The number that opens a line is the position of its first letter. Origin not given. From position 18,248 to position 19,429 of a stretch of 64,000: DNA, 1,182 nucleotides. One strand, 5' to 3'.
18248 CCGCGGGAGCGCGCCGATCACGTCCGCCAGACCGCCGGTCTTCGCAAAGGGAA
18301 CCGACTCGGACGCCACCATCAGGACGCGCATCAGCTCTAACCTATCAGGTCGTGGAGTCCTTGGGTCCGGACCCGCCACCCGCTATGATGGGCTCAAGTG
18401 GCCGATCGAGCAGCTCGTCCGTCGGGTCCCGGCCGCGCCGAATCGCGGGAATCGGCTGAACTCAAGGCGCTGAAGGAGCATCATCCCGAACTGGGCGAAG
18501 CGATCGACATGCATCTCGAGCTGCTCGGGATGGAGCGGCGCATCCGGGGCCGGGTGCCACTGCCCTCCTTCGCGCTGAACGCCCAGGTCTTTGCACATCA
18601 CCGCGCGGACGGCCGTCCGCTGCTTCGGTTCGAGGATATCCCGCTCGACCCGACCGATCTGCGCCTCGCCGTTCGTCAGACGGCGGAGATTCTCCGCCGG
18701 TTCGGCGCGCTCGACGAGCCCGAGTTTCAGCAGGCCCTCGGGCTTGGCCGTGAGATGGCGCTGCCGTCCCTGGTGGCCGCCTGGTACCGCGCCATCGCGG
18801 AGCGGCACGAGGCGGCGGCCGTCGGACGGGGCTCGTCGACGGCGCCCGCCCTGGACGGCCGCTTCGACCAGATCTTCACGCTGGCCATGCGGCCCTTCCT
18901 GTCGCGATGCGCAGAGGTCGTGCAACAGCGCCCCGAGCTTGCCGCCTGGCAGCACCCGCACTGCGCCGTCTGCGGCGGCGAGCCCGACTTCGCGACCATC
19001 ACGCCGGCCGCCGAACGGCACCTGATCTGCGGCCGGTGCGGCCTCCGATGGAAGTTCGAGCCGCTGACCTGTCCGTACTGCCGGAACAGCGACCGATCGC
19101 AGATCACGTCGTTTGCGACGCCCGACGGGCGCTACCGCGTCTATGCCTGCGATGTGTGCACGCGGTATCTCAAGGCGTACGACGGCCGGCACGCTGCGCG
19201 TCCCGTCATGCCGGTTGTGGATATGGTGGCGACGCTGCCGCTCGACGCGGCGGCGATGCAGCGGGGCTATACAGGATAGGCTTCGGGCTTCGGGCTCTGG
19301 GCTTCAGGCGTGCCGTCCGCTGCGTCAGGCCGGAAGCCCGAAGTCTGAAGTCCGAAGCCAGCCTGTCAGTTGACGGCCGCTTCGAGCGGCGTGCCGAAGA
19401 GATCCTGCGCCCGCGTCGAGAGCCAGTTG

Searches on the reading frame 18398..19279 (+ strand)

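Call 59: search_protein_families(library=ncbifam, proteins=[window:18398-19279:+], max_evalue=0.01)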
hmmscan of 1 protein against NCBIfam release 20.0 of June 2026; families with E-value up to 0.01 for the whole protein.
window:18398-19279:+ (293 aa): 3 families
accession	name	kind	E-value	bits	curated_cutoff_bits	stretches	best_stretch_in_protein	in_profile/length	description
TIGR01562.1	FdhE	equivalog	7.7e-08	32.3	187.65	1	170-292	167-295/305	formate dehydrogenase accessory protein FdhE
NF002925.0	PRK03564.1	equivalog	1e-07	32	426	1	185-292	186-295/309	formate dehydrogenase accessory protein FdhE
NF047912.1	ECs_2282_CxxC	subfamily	0.0028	17.5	37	0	222-259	2-38/60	ECs_2282 family putative zinc-binding protein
